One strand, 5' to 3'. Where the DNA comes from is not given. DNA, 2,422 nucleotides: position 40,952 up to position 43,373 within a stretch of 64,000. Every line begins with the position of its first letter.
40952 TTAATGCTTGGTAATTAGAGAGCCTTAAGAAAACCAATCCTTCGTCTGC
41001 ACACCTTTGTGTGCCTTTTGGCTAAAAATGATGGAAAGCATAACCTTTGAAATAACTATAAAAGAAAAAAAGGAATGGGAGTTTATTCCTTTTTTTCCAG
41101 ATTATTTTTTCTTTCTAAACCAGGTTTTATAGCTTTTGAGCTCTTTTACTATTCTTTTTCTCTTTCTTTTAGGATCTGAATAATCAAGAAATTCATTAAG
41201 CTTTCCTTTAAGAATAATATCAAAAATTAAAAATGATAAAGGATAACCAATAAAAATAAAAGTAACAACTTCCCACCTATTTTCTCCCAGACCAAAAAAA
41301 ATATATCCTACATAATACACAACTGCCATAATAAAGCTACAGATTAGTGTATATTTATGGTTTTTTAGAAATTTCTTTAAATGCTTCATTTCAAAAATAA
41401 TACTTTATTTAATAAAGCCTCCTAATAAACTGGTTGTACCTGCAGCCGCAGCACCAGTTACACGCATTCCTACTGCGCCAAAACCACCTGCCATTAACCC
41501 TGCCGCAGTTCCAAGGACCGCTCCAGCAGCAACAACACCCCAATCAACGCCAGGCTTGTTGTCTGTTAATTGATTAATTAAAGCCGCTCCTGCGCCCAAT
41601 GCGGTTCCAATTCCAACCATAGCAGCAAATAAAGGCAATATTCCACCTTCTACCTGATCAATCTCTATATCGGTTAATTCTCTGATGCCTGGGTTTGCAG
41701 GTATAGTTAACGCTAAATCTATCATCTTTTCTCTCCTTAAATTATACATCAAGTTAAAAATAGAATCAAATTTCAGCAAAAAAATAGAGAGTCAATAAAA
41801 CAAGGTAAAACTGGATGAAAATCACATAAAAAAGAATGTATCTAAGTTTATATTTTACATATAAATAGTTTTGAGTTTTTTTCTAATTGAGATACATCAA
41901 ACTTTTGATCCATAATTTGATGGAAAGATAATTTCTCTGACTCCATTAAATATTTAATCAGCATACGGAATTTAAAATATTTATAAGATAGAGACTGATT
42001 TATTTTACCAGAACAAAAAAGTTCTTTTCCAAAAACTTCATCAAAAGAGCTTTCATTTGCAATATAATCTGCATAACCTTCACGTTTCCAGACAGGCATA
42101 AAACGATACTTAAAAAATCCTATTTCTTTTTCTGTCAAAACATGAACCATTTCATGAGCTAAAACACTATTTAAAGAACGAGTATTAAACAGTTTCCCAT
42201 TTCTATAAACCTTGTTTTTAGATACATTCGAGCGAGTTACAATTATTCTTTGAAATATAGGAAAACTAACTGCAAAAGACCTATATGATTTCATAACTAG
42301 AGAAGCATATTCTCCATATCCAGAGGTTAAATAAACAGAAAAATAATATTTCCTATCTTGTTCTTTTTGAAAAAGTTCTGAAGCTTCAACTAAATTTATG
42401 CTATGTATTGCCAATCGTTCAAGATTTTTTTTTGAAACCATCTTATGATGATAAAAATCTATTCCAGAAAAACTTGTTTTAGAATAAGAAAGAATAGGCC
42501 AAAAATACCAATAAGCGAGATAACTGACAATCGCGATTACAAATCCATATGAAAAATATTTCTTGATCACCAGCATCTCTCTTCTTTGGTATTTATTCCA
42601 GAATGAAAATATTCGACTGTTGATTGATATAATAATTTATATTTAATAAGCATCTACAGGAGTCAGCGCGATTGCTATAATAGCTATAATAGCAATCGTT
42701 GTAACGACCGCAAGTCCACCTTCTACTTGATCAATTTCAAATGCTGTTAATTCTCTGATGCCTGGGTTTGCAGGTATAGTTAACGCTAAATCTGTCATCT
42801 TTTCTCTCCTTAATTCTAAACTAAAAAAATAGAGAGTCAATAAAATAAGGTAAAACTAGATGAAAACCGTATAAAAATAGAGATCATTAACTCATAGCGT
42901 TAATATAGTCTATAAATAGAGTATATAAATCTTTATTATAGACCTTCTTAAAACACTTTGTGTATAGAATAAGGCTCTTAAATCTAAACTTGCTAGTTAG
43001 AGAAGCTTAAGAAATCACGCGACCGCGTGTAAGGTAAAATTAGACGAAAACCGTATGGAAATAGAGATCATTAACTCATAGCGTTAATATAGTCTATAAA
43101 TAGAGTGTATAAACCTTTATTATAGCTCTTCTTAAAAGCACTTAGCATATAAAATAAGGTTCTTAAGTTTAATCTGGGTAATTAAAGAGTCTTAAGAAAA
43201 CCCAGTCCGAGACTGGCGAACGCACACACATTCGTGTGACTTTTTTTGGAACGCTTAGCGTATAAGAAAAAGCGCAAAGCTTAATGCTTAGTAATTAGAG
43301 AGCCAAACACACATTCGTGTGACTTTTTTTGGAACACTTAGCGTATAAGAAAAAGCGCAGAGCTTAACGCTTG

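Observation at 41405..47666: ~1.1-kb segmental duplication whose downstream breakpoint falls just after the leader (GG-ILP), joining the same upstream block to two different cores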

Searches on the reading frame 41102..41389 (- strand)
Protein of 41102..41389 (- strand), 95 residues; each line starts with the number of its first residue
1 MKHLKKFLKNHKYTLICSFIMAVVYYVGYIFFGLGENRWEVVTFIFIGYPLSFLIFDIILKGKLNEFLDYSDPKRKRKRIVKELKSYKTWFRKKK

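Call 6: search_protein_families(library=pfam, proteins=[window:41102-41389:-], max_evalue=0.1)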
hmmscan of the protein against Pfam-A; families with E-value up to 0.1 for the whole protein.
window:41102-41389:- (95 aa): 1 family
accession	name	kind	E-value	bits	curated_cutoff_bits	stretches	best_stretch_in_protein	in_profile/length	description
PF03419.18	Peptidase_U4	-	0.014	15.2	28.4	1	2-61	80-135/284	Sporulation factor SpoIIGA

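Call 11: search_protein_families(library=ncbifam, proteins=[window:41102-41389:-], max_evalue=0.1)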
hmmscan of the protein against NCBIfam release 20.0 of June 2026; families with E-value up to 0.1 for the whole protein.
window:41102-41389:- (95 aa): 0 families

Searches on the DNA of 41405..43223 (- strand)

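Call 75: search_dna_similar(query=window:41405-43223:-, collection=plasmids, mode=distant, max_rows=5)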
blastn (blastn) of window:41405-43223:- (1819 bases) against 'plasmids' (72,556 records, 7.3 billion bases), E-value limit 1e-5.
No match.

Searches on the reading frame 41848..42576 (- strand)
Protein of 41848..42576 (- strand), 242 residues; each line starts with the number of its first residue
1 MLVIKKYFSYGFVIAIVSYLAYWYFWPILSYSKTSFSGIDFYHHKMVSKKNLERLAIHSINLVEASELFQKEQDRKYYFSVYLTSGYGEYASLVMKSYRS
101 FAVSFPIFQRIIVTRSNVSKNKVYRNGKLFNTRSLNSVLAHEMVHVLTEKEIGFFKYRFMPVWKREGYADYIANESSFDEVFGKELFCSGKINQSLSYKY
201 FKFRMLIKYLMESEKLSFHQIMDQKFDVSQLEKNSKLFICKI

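Call 6: search_protein_families(library=pfam, proteins=[window:41848-42576:-], max_evalue=0.1)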
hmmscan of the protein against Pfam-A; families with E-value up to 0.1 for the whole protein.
window:41848-42576:- (242 aa): 0 families

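Call 10: find_encoding_contigs(protein=window:41848-42576:-, flank=10000, max_places=10)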
Protein window:41848-42576:- (242 aa): 1 contig read that carries it; 1 place shown.
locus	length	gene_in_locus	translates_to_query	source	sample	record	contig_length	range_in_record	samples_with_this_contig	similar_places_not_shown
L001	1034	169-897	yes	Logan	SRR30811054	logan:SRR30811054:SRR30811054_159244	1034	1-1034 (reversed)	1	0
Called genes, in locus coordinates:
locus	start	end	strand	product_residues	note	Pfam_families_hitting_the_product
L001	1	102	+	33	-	?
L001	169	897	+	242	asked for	-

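Call 11: search_protein_families(library=ncbifam, proteins=[window:41848-42576:-], max_evalue=0.1)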
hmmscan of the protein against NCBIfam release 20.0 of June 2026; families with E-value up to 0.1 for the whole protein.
window:41848-42576:- (242 aa): 1 family
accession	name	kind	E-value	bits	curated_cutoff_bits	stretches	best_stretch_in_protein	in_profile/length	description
NF033876.2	flagella_HExxH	equivalog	8e-05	22.3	205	1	120-172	116-163/384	flagellinolysin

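Call 14: find_homologous_proteins(query=window:41848-42576:-)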
Query window:41848-42576:- (242 aa): 3 proteins with E <= 0.001 among 105 candidates.
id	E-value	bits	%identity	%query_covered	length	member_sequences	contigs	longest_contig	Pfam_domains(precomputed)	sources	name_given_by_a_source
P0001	2.9e-153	526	100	100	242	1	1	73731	-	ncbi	-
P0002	9.7e-31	125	35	80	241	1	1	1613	-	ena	-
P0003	3.3e-27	114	46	54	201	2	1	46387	-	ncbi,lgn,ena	-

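Call 15: find_encoding_contigs(protein=P0003, flank=10000, max_places=6)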
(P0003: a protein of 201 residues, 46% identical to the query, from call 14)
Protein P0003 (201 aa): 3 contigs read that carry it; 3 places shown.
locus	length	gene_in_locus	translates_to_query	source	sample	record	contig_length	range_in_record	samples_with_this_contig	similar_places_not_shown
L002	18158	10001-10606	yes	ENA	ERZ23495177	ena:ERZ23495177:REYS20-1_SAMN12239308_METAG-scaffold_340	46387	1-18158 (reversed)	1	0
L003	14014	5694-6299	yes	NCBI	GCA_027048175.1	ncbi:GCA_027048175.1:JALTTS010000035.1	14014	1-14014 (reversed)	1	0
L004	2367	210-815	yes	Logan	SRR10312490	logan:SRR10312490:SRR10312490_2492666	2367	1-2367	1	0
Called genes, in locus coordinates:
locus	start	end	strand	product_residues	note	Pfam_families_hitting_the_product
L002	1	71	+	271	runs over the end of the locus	PF00528:BPD_transp_1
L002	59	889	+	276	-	PF00528:BPD_transp_1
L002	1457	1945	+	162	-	PF01467:CTP_transf_like, PF08218:Citrate_ly_lig (faint)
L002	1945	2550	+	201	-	PF00160:Pro_isomerase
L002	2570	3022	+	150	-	PF00160:Pro_isomerase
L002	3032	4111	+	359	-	PF02547:Queuosine_synth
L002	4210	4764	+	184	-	PF03551:PadR, PF13601:HTH_34 (faint)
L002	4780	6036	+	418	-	PF25917:BSH_RND (faint), PF25885:HH_EMRA (faint), PF25954:Beta-barrel_RND_2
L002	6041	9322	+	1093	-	PF00873:ACR_tran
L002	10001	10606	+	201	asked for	-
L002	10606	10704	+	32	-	-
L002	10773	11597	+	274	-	PF00561:Abhydrolase_1 (weak), PF12697:Abhydrolase_6 (weak), PF12146:Hydrolase_4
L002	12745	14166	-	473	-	PF02518:HATPase_c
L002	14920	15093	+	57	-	-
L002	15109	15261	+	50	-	-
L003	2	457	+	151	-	?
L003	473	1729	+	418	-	PF25917:BSH_RND (faint), PF25885:HH_EMRA (faint), PF25954:Beta-barrel_RND_2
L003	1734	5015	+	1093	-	PF00873:ACR_tran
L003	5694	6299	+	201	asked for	-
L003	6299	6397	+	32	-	-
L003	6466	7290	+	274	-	PF00561:Abhydrolase_1 (weak), PF12697:Abhydrolase_6 (weak), PF12146:Hydrolase_4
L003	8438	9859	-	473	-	PF02518:HATPase_c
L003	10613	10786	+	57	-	-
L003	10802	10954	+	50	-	-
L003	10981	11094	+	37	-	-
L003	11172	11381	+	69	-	-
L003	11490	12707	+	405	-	PF26002:Beta-barrel_AprE (weak)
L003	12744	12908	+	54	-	PF03412:Peptidase_C39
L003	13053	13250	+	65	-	-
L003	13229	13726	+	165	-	-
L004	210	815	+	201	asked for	-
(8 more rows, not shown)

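Call 16: find_encoding_contigs(protein=P0002, flank=10000, max_places=6)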
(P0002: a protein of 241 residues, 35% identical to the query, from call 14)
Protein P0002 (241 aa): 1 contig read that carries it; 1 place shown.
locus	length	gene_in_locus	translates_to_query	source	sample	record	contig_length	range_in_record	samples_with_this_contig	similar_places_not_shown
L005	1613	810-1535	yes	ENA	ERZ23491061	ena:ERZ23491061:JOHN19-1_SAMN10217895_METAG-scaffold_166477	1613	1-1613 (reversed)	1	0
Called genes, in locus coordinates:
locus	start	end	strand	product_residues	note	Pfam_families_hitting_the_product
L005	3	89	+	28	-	?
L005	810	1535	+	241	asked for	-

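Call 40: search_solved_structures(query=A2, max_evalue=10, show_alignments=2)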
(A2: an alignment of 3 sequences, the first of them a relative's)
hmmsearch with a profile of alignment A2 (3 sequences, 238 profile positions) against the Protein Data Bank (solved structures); distinct sequences matched with E-value up to 10: 5.
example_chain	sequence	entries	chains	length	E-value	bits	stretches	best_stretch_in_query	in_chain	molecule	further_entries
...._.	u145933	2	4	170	0.91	12.4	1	166-215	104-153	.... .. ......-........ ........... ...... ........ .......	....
8ijp_A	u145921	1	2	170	0.92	12.4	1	166-215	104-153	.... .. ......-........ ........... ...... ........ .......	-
3ssc_A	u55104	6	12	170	0.92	12.3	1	166-215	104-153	5-methylcytosine-specific restriction enzyme B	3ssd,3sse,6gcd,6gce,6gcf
8ijo_A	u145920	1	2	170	0.93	12.3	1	166-215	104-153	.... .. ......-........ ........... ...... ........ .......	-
8ikd_A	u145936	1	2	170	0.94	12.3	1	166-215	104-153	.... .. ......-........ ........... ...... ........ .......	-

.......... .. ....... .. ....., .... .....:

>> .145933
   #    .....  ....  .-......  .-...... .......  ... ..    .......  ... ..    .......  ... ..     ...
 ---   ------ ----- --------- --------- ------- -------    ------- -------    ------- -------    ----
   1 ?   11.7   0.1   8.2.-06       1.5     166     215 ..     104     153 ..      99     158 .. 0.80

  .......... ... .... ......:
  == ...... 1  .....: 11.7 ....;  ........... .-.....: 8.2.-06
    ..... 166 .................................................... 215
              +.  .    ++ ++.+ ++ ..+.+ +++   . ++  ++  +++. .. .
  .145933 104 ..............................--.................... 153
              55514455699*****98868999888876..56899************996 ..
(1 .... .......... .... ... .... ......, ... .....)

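Call 50: predict_structure(alignment_id=A2)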
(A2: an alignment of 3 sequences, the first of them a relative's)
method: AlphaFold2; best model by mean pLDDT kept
length: 242 residues; sequences in the alignment: 3
mean_pLDDT: 67.3   pTM: 0.64
mean pLDDT of the five models: 67.3, 54.8, 47.4, 47.1, 45.6
residues with pLDDT >= 90: 13; 70-90: 130; 50-70: 45; < 50: 54
segments of 3 or more residues with pLDDT < 50: 1-3, 26-76
pLDDT, mean of each block of 10 residues (from residue 1): 56 78 54 28 32 35 33 46 71 69 73 71 69 73 79 81 83 74 87 75 89 83 84 91 70
secondary structure, 60 per line:
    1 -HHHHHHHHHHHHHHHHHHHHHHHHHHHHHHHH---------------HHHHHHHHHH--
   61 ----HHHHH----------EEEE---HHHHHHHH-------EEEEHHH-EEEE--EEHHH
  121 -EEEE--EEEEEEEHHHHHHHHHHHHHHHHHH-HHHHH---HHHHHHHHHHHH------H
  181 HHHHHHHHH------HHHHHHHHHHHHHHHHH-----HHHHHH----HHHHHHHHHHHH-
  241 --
elements in order: H2-33 H49-58 H65-69 E80-83 H87-94 E102-105 E110-113 E122-125 E128-134 H135-152 H154-158 H162-173 H180-189 H196-212 H218-223 H228-239

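Call 52: fold_search(model_id=the predicted structure, library=pdb)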
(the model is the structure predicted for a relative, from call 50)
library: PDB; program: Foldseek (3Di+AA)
matches with E <= 10: 72; with E <= 0.001: 0
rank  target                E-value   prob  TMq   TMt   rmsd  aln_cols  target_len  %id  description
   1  7zoc                  6.1e-03  1.00  0.45  0.31   7.8       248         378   10  Crystal structure of the peptidase domain of collagenase H from Clostridium histolyticum in complex with N-aryl-2-alkylm (released 2023-05-10)
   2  4ar8_A                1.9e-02  0.99  0.44  0.30   8.1       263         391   12  Crystal structure of the peptidase domain of collagenase T from Clostridium tetani complexed with the peptidic inhibit (released 2013-06-05)
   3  7zbv                  2.2e-02  0.99  0.43  0.29   8.2       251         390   12  Crystal structure of the peptidase domain of collagenase G from Clostridium histolyticum in complex with a diphosphonate (released 2022-11-09)
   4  4ar8_B                3.9e-02  0.98  0.44  0.30   7.3       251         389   13  Crystal structure of the peptidase domain of collagenase T from Clostridium tetani complexed with the peptidic inhibit (released 2013-06-05)
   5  2y6i_A                4.6e-02  0.93  0.39  0.17   8.7       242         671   12  Crystal Structure of Collagenase G from Clostridium histolyticum in complex with Isoamylphosphonyl-Gly-Pro-Ala at 3.25 (released 2011-09-28)
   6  4ar9_A                4.6e-02  0.91  0.38  0.26   9.1       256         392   10  Crystal structure of the peptidase domain of collagenase T from Clostridium tetani at 1.69 angstrom resolution. (released 2013-06-05)
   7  2y3u                  7.2e-02  0.96  0.44  0.19   7.9       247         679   12  Crystal structure of apo collagenase G from Clostridium histolyticum at 2.55 Angstrom resolution (released 2011-09-28)
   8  4are                  8.0e-02  0.84  0.38  0.17   9.0       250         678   13  Crystal structure of the collagenase Unit of collagenase G from Clostridium histolyticum at 2.19 angstrom resolution. (released 2013-06-05)
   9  2y50                  1.1e-01  0.87  0.43  0.19   8.0       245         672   12  Crystal Structure of Collagenase G from Clostridium histolyticum at 2. 80 Angstrom Resolution (released 2011-09-28)
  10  5ik2_K                1.1e+00  0.08  0.18  0.11  12.8       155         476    8  Caldalaklibacillus thermarum F1-ATPase (epsilon mutant) (released 2016-09-21)
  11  4z7i_B                1.2e+00  0.12  0.22  0.07  11.5       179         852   15  Crystal structure of insulin regulated aminopeptidase in complex with ligand (released 2015-08-26)
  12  4qhj_A                1.3e+00  0.18  0.26  0.45   8.3       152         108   16  Crystal structure of Methanocaldococcus jannaschii selecase mutant I100F+H107F (released 2014-07-16)
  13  4pkr                  1.6e+00  0.08  0.18  0.11  11.3       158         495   15  Anthrax toxin lethal factor with bound small molecule inhibitor 10 (released 2014-11-12)
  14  4pks                  1.6e+00  0.05  0.15  0.09  13.1       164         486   15  Anthrax toxin lethal factor with bound small molecule inhibitor 11 (released 2014-11-12)
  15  4qhf                  1.7e+00  0.15  0.19  0.34   5.4       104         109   14  Crystal structure of Methanocaldococcus jannaschii monomeric selecase (released 2014-07-16)
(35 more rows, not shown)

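Call 66: search_protein_representatives(alignment_id=A2)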
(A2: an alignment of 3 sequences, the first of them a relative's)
Query: 3 sequences, 238 profile positions. Proteins with E-value up to 0.001 (for the whole library): 924; up to 1e-10: 512; up to 1e-30: 91. The best 150 are listed.
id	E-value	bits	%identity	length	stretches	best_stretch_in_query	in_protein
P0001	4.9e-121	419.2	-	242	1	1-238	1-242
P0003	2.2e-87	309.0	-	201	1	6-188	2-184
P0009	6.8e-65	235.4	-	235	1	12-237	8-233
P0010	2.1e-57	210.9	-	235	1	7-237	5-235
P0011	5.7e-55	202.9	-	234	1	11-236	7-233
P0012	4.1e-53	196.8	-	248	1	11-236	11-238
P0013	6.5e-53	196.2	-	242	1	19-231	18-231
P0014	8.8e-52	192.5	-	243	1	8-230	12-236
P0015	8.4e-50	186.0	-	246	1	12-230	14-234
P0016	1.1e-48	182.3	-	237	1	10-236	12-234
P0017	3.9e-48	180.6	-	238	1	10-237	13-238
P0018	2.9e-47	177.7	-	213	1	48-237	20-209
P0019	5.8e-47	176.7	-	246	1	21-236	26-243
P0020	1.4e-46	175.5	-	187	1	51-232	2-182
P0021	1.5e-46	175.3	-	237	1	6-236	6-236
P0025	3.4e-44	167.7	-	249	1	14-229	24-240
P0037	6.5e-41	156.9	-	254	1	13-233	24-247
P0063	1.6e-36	142.6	-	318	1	10-233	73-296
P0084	2.0e-32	129.2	-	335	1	12-225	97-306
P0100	2.1e-30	122.5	-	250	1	3-226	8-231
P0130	3.6e-28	115.2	-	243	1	12-237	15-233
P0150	1.1e-25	107.1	-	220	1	14-203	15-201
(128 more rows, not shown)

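Call 67: search_protein_families(library=pfam, proteins=[P0009, P0012, P0016, P0025, P0037, P0063, P0084, P0100, P0130, P0150], max_evalue=0.01)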
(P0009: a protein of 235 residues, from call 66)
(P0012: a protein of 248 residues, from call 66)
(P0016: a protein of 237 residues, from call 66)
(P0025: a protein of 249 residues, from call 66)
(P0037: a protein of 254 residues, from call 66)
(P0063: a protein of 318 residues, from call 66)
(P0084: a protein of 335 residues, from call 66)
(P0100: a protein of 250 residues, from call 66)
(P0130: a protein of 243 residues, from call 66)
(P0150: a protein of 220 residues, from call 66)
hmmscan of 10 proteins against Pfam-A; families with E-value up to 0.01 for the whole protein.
P0009 (235 aa): 0 families

P0012 (248 aa): 1 family
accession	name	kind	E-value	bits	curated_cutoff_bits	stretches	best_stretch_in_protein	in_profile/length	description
PF17473.7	DUF5426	-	0.0087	16.8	26.7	1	69-149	33-108/137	Family of unknown function (DUF5426)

P0016 (237 aa): 1 family
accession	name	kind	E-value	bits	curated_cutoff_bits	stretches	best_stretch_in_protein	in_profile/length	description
PF04450.18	BSP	-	0.0097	16.2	23.8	0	125-195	96-160/207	Peptidase of plants and bacteria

P0025 (249 aa): 1 family
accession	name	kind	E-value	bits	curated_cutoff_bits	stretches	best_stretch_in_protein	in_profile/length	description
PF01040.23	UbiA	-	0.0083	15.9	34.2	0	5-53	54-102/250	UbiA prenyltransferase family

P0037 (254 aa): 0 families

P0063 (318 aa): 0 families

P0084 (335 aa): 0 families

P0100 (250 aa): 0 families

P0130 (243 aa): 0 families

P0150 (220 aa): 0 families

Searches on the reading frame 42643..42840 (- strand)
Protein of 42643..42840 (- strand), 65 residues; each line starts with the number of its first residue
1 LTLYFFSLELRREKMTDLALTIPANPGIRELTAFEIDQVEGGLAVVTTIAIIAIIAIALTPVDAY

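Call 6: search_protein_families(library=pfam, proteins=[window:42643-42840:-], max_evalue=0.1)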
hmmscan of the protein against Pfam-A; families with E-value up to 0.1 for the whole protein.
window:42643-42840:- (65 aa): 0 families

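Call 11: search_protein_families(library=ncbifam, proteins=[window:42643-42840:-], max_evalue=0.1)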
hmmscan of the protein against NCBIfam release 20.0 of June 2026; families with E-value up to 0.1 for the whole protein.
window:42643-42840:- (65 aa): 1 family
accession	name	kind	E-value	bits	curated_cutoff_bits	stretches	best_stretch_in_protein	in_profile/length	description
TIGR03949.1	bact_IIb_cerein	subfamily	0.0072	16.1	21.5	1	29-63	2-38/45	class IIb bacteriocin, lactobin A/cerein 7B family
